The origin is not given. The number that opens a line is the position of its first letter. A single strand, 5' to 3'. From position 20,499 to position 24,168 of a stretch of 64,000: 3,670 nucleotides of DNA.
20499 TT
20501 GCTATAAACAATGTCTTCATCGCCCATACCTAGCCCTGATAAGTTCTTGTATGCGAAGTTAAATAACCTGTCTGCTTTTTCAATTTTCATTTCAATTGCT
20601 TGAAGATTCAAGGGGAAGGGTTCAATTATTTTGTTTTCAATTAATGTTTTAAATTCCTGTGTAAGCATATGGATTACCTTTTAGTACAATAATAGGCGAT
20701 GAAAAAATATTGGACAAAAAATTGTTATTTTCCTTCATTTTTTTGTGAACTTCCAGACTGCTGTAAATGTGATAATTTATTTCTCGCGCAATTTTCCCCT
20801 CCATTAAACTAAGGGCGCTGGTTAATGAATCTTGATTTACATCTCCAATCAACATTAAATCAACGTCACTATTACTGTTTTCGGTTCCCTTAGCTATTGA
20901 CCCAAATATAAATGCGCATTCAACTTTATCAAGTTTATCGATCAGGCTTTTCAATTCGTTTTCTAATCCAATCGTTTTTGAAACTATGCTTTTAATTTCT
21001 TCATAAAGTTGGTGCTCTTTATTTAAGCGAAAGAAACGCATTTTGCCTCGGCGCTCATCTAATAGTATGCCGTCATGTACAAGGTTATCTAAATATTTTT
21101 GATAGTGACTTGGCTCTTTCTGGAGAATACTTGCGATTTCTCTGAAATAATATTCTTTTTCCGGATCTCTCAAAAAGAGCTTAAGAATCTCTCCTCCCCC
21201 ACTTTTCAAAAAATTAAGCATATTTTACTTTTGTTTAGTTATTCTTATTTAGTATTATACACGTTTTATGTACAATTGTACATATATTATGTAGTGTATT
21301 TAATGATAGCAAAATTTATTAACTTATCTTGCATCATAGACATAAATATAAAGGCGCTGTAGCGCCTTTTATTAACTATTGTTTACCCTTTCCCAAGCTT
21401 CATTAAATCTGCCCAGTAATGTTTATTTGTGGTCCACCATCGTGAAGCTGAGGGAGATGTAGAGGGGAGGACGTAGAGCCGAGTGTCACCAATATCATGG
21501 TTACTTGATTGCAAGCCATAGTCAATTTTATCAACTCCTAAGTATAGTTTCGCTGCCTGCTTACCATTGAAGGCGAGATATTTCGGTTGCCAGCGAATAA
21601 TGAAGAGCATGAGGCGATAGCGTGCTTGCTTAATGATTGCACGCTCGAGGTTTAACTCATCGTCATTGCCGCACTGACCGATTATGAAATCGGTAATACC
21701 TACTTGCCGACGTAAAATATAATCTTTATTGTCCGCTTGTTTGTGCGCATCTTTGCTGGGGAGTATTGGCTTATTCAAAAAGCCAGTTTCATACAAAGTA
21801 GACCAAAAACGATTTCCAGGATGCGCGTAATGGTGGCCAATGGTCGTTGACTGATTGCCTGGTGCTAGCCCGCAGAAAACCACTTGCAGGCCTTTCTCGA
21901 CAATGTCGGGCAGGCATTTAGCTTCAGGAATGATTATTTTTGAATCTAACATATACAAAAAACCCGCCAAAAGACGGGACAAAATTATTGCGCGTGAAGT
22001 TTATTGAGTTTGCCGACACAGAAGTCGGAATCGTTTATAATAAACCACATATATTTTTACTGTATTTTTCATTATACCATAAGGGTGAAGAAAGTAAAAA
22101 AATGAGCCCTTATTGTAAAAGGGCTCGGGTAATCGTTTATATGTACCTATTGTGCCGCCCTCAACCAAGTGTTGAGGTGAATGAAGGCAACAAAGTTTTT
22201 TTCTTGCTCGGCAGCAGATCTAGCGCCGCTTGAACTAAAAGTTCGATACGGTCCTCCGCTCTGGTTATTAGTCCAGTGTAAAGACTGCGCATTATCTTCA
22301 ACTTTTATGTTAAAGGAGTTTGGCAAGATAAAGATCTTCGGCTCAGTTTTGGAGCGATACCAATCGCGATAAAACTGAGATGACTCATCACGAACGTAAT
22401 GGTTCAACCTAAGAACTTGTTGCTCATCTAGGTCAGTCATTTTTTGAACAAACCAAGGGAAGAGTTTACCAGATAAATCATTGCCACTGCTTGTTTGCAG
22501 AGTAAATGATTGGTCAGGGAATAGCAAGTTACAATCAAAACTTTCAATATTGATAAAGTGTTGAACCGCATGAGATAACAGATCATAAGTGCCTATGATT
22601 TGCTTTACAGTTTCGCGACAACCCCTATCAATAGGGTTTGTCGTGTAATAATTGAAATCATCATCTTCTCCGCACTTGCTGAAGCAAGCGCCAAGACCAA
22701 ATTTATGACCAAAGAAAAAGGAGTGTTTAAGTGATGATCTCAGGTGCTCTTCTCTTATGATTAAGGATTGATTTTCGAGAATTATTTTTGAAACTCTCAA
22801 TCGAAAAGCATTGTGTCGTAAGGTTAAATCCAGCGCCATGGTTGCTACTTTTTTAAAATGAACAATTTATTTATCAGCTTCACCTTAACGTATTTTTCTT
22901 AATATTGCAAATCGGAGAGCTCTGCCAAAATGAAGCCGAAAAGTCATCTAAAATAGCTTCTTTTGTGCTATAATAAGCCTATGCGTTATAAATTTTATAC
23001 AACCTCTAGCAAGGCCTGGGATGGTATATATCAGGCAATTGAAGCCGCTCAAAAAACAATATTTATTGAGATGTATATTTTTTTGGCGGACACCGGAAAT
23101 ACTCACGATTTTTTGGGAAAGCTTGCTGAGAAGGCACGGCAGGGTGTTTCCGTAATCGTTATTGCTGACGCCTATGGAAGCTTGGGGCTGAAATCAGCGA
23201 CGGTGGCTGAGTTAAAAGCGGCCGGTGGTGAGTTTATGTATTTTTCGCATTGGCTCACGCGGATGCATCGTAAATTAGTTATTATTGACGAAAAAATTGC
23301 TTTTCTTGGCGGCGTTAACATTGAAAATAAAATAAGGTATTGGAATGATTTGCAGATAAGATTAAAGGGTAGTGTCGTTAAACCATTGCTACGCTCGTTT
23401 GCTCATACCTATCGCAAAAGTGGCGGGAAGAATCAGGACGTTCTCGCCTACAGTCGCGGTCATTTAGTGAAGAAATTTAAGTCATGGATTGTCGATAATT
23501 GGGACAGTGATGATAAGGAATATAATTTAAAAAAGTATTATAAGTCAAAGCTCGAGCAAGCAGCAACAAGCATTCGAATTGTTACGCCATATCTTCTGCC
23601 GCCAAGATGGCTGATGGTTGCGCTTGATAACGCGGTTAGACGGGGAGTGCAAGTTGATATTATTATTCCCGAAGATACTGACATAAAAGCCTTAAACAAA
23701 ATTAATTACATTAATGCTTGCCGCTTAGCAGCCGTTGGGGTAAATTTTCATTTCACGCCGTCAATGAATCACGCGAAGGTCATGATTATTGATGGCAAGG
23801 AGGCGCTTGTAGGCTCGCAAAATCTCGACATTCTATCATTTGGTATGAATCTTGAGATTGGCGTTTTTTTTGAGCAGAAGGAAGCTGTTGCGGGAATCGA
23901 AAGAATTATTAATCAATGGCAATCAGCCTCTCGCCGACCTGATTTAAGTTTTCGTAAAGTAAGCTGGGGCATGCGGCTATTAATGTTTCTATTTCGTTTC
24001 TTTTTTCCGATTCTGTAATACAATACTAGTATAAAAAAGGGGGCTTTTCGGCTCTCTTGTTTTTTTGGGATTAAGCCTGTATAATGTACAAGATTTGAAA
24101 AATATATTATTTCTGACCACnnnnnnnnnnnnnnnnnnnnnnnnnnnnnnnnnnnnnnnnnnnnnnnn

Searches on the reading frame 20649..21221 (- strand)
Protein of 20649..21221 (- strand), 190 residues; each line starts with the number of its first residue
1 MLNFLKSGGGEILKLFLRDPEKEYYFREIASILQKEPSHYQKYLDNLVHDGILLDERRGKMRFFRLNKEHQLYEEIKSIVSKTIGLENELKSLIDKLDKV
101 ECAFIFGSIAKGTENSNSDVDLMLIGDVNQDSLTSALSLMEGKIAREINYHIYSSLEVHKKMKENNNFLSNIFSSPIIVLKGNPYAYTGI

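Call 10: search_protein_families(library=pfam, proteins=[window:20649-21221:-], max_evalue=0.001)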
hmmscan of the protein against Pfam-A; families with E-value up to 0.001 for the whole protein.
window:20649-21221:- (190 aa): 3 families
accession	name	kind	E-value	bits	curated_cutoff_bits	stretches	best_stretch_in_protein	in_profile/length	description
PF18765.7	Polbeta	-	7.3e-11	42.5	26.9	1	88-179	1-87/93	Polymerase beta, Nucleotidyltransferase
PF01909.29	NTP_transf_2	-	3.1e-07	31.1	21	1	91-157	5-78/93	Nucleotidyltransferase domain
PF24033.1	DUF7342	-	0.00085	19.8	31.6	0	40-98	34-94/150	Family of unknown function (DUF7342)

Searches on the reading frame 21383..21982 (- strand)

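Call 10: search_protein_families(library=pfam, proteins=[window:21383-21982:-], max_evalue=0.001)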
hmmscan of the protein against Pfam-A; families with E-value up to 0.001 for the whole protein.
window:21383-21982:- (199 aa): 1 family
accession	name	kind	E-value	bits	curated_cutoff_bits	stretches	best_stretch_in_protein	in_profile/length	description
PF03167.25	UDG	-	5.5e-14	52.9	24.3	1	28-193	4-140/141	Uracil DNA glycosylase superfamily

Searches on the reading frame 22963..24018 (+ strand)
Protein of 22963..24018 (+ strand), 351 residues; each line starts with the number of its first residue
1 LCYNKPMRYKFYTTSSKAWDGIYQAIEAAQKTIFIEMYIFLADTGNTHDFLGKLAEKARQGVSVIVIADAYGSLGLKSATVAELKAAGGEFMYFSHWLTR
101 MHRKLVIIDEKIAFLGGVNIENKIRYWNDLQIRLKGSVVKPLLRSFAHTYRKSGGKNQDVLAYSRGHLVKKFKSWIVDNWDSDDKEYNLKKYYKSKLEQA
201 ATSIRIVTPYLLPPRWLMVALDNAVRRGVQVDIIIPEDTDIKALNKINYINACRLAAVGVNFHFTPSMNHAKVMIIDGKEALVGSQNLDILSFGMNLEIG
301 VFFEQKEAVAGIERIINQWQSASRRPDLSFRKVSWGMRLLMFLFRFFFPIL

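Call 10: search_protein_families(library=pfam, proteins=[window:22963-24018:+], max_evalue=0.001)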
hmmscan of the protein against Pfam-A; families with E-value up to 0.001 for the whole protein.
window:22963-24018:+ (351 aa): 3 families
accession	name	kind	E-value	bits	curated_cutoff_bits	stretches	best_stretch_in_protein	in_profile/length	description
PF13091.12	PLDc_2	-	6.1e-38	130.1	27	2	195-318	3-130/132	PLD-like domain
PF00614.28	PLDc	-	6e-12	45.5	21.9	1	100-120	4-24/28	Phospholipase D Active site motif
PF11495.14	Regulator_TrmB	-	0.00092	19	22.2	0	188-288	10-99/233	Archaeal transcriptional regulator TrmB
